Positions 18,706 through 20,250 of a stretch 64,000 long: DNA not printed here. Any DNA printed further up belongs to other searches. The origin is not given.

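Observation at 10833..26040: Type II polyketide synthase-like biosynthetic gene cluster, with tungsten AOR and B12-radical SAM partners, in a reduced AT-rich genome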

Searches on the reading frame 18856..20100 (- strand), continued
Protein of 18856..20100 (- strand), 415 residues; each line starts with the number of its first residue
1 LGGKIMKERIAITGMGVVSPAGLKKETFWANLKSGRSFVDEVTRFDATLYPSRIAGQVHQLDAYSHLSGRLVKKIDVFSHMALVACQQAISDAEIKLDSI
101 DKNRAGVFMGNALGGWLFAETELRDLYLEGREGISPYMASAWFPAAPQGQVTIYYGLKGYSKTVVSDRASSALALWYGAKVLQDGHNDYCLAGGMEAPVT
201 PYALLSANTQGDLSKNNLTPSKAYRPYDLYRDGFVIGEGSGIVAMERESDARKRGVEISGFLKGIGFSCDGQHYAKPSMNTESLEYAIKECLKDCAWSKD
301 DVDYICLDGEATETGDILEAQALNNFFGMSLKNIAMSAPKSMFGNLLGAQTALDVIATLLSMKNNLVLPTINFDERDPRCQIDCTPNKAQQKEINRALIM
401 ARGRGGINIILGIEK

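Call 42: find_encoding_contigs(protein=P0137, flank=10000, max_places=2)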
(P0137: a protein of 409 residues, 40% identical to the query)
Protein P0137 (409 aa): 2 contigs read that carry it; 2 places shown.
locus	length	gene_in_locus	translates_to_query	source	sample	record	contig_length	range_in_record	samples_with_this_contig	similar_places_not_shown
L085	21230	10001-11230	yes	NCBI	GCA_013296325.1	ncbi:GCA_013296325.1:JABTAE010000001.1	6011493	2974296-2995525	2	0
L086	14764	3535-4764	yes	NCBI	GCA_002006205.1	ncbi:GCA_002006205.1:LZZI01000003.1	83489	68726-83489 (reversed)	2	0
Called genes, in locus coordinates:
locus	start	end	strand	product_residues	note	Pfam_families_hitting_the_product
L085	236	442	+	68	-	-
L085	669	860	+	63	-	-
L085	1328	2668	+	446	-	PF04101:Glyco_tran_28_C (weak), PF06722:EryCIII-like_C, PF00201:UDPGT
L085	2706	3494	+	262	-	PF00440:TetR_N, PF14246:TetR_C_7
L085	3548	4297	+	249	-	PF00072:Response_reg, PF04397:LytTR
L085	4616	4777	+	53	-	PF13936:HTH_38 (weak)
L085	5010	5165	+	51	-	-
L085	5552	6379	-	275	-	PF13546:DDE_5 (faint)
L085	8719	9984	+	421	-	PF00109:ketoacyl-synt, PF02801:Ketoacyl-synt_C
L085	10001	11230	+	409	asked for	PF00109:ketoacyl-synt, PF00108:Thiolase_N (faint), PF02801:Ketoacyl-synt_C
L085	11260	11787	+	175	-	-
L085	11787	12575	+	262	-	PF04199:Cyclase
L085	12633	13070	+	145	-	PF03364:Polyketide_cyc (weak)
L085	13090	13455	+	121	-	PF01648:ACPS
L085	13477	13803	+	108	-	PF02627:CMD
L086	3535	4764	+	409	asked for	PF00109:ketoacyl-synt, PF00108:Thiolase_N (faint), PF02801:Ketoacyl-synt_C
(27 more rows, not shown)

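Call 43: find_encoding_contigs(protein=P0141, flank=10000, max_places=2)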
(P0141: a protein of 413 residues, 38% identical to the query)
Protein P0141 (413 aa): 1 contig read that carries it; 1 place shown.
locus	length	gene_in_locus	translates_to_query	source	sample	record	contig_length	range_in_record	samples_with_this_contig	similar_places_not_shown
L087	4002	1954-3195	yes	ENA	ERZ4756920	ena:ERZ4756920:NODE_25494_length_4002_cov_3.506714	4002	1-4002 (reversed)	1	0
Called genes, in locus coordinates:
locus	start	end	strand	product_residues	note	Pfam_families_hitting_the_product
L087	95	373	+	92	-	-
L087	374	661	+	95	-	-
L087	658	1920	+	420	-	PF00109:ketoacyl-synt, PF02801:Ketoacyl-synt_C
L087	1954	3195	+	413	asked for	PF00109:ketoacyl-synt, PF02801:Ketoacyl-synt_C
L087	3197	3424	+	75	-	PF00550:PP-binding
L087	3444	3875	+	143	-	PF10604:Polyketide_cyc2, PF03364:Polyketide_cyc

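Call 44: find_encoding_contigs(protein=P0166, flank=10000, max_places=2)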
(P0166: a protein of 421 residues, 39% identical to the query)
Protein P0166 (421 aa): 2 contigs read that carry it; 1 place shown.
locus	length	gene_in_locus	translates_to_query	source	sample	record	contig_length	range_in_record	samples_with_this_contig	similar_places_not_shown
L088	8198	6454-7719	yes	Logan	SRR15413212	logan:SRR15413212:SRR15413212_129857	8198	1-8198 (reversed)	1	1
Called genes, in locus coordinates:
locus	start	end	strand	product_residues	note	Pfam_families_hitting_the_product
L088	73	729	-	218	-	PF01135:PCMT, PF13489:Methyltransf_23, PF00398:RrnaAD, PF01209:Ubie_methyltran, PF13649:Methyltransf_25, PF13847:Methyltransf_31, PF08241:Methyltransf_11, PF08242:Methyltransf_12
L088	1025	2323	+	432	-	PF01494:FAD_binding_3, PF00890:FAD_binding_2 (faint), PF01266:DAO (faint)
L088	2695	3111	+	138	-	PF00190:Cupin_1, PF02311:AraC_binding (weak), PF07883:Cupin_2, PF12852:Cupin_6 (weak)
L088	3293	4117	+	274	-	PF04199:Cyclase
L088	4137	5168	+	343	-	PF08100:Dimerisation, PF00891:Methyltransf_2, PF13489:Methyltransf_23 (weak), PF08241:Methyltransf_11 (weak), PF08242:Methyltransf_12 (weak), PF13649:Methyltransf_25 (weak)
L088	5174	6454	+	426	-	PF00109:ketoacyl-synt, PF02801:Ketoacyl-synt_C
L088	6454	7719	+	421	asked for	PF00109:ketoacyl-synt, PF02801:Ketoacyl-synt_C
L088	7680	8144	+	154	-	PF01648:ACPS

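Call 60: list_cluster_members(proteins=[P0137, P0133, P0121, P0141, P0166, P0125, P0183, P0187, P0122, P0136])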
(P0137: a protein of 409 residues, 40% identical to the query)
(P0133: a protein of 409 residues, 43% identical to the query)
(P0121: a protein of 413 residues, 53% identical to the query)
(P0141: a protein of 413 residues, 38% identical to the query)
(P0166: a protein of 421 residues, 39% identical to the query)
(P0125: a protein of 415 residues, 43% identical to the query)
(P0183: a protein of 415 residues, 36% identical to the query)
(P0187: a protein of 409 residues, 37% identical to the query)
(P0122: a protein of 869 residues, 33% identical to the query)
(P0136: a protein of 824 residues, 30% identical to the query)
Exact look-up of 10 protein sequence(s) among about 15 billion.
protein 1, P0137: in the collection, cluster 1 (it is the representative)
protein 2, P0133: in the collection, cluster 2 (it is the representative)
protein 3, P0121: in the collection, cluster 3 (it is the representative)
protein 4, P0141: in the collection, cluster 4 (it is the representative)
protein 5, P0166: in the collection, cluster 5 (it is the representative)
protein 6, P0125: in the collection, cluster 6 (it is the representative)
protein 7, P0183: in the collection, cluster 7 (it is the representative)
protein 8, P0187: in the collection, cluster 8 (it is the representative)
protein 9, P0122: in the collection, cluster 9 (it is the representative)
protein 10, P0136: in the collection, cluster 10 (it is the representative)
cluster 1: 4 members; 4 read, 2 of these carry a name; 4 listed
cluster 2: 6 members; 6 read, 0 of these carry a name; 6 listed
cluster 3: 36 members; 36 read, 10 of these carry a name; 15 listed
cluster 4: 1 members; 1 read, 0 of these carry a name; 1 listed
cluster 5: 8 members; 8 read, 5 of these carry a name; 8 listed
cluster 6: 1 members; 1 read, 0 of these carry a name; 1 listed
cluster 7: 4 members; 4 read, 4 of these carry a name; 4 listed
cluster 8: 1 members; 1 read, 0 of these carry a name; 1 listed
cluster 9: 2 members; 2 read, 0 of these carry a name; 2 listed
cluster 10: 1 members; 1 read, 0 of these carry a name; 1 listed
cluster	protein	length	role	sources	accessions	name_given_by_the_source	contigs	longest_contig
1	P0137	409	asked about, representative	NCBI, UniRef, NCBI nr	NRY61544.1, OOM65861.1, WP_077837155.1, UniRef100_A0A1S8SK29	beta-ketoacyl-[acyl-carrier-protein] synthase family protein [Clostridium beijerinckii] | 3-oxoacyl-[acyl-carrier-protein] synthase 2 n=1 Tax=Clostridium beijerinckii TaxID=1520 ... | beta-ketoacyl synthase N-terminal-like domain-containing protein [Clostridium ...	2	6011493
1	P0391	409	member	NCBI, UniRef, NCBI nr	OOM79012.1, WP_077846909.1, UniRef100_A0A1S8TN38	3-oxoacyl-[acyl-carrier-protein] synthase 2 [Clostridium puniceum] | 3-oxoacyl-[acyl-carrier-protein] synthase 2 n=1 Tax=Clostridium puniceum TaxID=29367 ... | beta-ketoacyl synthase N-terminal-like domain-containing protein [Clostridium puniceum]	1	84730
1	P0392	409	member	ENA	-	-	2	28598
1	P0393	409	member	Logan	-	-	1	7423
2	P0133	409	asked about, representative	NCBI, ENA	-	-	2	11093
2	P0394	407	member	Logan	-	-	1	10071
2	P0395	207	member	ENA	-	-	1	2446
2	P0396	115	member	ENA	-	-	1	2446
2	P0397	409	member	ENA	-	-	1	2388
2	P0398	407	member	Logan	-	-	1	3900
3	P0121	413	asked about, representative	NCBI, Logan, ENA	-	-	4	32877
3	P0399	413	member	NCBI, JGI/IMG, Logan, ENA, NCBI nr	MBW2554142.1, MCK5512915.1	MAG: beta-ketoacyl-[acyl-carrier-protein] synthase family protein [Deltaproteobacteria ... | beta-ketoacyl-[acyl-carrier-protein] synthase family protein [Deltaproteobacteria ...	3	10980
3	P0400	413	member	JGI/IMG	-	3-oxoacyl-(acyl-carrier-protein) synthase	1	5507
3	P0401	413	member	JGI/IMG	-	3-oxoacyl-(acyl-carrier-protein) synthase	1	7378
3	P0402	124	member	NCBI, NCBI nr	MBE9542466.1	MAG: beta-ketoacyl-[acyl-carrier-protein] synthase II, partial [Proteobacteria bacterium] | beta-ketoacyl-[acyl-carrier-protein] synthase II [Pseudomonadota bacterium]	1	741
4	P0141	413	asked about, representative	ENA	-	-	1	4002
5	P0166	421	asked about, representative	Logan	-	-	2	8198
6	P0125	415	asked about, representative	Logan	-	-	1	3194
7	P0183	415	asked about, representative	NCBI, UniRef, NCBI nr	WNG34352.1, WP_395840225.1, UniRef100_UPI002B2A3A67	beta-ketoacyl-[acyl-carrier-protein] synthase family protein [Archangium violaceum] | beta-ketoacyl-[acyl-carrier-protein] synthase family protein n=1 Tax=Archangium violaceum ...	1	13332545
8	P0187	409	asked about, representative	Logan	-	-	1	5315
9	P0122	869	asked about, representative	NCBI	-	-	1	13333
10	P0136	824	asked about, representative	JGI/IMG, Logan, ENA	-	-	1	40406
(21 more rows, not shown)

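Call 61: find_encoding_contigs(protein=P0121, flank=10000, max_places=3)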
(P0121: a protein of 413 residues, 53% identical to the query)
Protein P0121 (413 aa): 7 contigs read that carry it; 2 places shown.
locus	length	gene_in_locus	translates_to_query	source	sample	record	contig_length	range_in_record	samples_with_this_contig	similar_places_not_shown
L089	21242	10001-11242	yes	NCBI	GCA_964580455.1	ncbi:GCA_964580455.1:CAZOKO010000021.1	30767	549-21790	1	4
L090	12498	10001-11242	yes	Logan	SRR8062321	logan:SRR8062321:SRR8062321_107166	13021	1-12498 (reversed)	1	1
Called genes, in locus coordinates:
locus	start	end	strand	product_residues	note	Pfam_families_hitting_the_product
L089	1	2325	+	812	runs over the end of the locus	PF03176:MMPL, PF02460:Patched, PF12349:Sterol-sensing, PF03176:MMPL, PF02355:SecD_SecF_C (weak)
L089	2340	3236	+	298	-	PF07044:DUF1329, PF17131:TP_0789-like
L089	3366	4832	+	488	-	PF02310:B12-binding, PF04055:Radical_SAM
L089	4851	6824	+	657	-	PF02730:AFOR_N, PF01314:AFOR_C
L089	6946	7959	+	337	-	PF00070:Pyr_redox (faint), PF01210:NAD_Gly3P_dh_N (weak), PF02558:ApbA, PF03807:F420_oxidored (weak), PF07992:Pyr_redox_2 (weak), PF08546:ApbA_C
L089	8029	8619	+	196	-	-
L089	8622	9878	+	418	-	PF00109:ketoacyl-synt, PF02801:Ketoacyl-synt_C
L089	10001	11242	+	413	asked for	PF00109:ketoacyl-synt, PF02801:Ketoacyl-synt_C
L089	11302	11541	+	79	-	PF00550:PP-binding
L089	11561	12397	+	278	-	PF04199:Cyclase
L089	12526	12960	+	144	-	PF10604:Polyketide_cyc2, PF03364:Polyketide_cyc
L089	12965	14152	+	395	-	PF07690:MFS_1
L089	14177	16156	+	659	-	PF02730:AFOR_N, PF01314:AFOR_C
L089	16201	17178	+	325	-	PF04909:Amidohydro_2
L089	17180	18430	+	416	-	PF01266:DAO, PF01593:Amino_oxidase, PF07992:Pyr_redox_2 (faint), PF13450:NAD_binding_8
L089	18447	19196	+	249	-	PF01048:PNP_UDP_1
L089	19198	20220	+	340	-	PF01008:IF-2B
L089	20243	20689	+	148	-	PF01008:IF-2B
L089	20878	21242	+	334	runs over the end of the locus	PF00596:Aldolase_II, PF02036:SCP2 (weak)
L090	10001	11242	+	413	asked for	PF00109:ketoacyl-synt, PF02801:Ketoacyl-synt_C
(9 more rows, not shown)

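Call 73: search_protein_families(library=pfam, proteins=[L077:3533-5017:+, L077:2016-2498:+, L009:17077-17886:+, L064:4884-6374:+, L064:6374-6658:+, L009:7519-8151:+, L009:6299-7495:+, L052:12472-13185:+, L089:17180-18427:+], max_evalue=0.001)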
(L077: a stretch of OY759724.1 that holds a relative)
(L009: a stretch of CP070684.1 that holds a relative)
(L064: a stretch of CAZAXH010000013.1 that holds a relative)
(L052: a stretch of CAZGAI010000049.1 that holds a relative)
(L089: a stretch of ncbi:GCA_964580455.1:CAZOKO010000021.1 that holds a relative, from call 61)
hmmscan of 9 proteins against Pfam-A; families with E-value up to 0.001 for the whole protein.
L077:3533-5017:+ (495 aa): 1 family
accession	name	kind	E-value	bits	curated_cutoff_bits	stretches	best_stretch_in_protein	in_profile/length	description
PF00171.27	Aldedh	-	3.5e-174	580.1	23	1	16-479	5-461/461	Aldehyde dehydrogenase family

L077:2016-2498:+ (161 aa): 1 family
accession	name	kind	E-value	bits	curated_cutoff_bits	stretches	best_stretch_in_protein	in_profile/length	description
PF01008.23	IF-2B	-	4.4e-09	36.4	22.4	1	9-112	109-213/280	Initiation factor 2 subunit family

L009:17077-17886:+ (270 aa): 1 family
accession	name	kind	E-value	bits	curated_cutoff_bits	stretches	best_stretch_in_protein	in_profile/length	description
PF01063.24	Aminotran_4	-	6.1e-47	160.8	28.5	1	28-241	1-222/223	Amino-transferase class IV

L064:4884-6374:+ (497 aa): 2 families
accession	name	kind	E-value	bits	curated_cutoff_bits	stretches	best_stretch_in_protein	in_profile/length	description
PF00171.27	Aldedh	-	4.2e-168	560.1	23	1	20-481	8-461/461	Aldehyde dehydrogenase family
PF05893.19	LuxC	-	2.1e-06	27.3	21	1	137-309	83-258/401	Acyl-CoA reductase (LuxC)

L064:6374-6658:+ (95 aa): 0 families

L009:7519-8151:+ (211 aa): 2 families
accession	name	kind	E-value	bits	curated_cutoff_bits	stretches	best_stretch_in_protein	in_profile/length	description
PF00730.31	HhH-GPD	-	3e-24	85.9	26.2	1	34-150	1-87/108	HhH-GPD superfamily base excision DNA repair protein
PF00633.29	HHH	-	0.00013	22.1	24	1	100-126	2-28/30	Helix-hairpin-helix motif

L009:6299-7495:+ (399 aa): 5 families
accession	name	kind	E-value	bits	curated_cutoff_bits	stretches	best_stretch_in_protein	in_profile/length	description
PF00817.25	IMS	-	1.8e-53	180.9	23.2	1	11-161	1-148/148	impB/mucB/samB family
PF11799.13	IMS_C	-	2.3e-28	99.2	20.7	1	249-355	2-107/109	impB/mucB/samB family C-terminal domain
PF11798.14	IMS_HHH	-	1.1e-08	35.3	24.4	1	173-204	1-32/32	IMS family HHH motif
PF21999.2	IMS_HHH_1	-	3.7e-06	27.7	27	1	188-237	3-53/53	DNA polymerase-iota, thumb domain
PF14520.12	HHH_5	-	0.00053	20.8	27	0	190-219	9-38/57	Helix-hairpin-helix domain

L052:12472-13185:+ (238 aa): 1 family
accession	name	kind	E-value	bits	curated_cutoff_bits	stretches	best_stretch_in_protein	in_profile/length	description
PF00171.27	Aldedh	-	1.7e-51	175.7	23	1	32-237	8-214/461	Aldehyde dehydrogenase family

L089:17180-18427:+ (416 aa): 5 families
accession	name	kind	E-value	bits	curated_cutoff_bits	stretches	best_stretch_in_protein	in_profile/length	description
PF01593.30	Amino_oxidase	-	3e-21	76.7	19.8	1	23-280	1-266/443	Flavin containing amine oxidoreductase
PF13450.12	NAD_binding_8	-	4.3e-15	56.2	21.9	1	18-84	1-68/68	NAD(P)-binding Rossmann-like domain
PF01266.30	DAO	-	7e-10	39.4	27.9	1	15-88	1-82/353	FAD dependent oxidoreductase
PF07992.20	Pyr_redox_2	-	1.4e-08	35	26.1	1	15-46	2-33/291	Pyridine nucleotide-disulphide oxidoreductase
PF00890.30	FAD_binding_2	-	0.00024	20.9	20.4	1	16-50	2-36/414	FAD binding domain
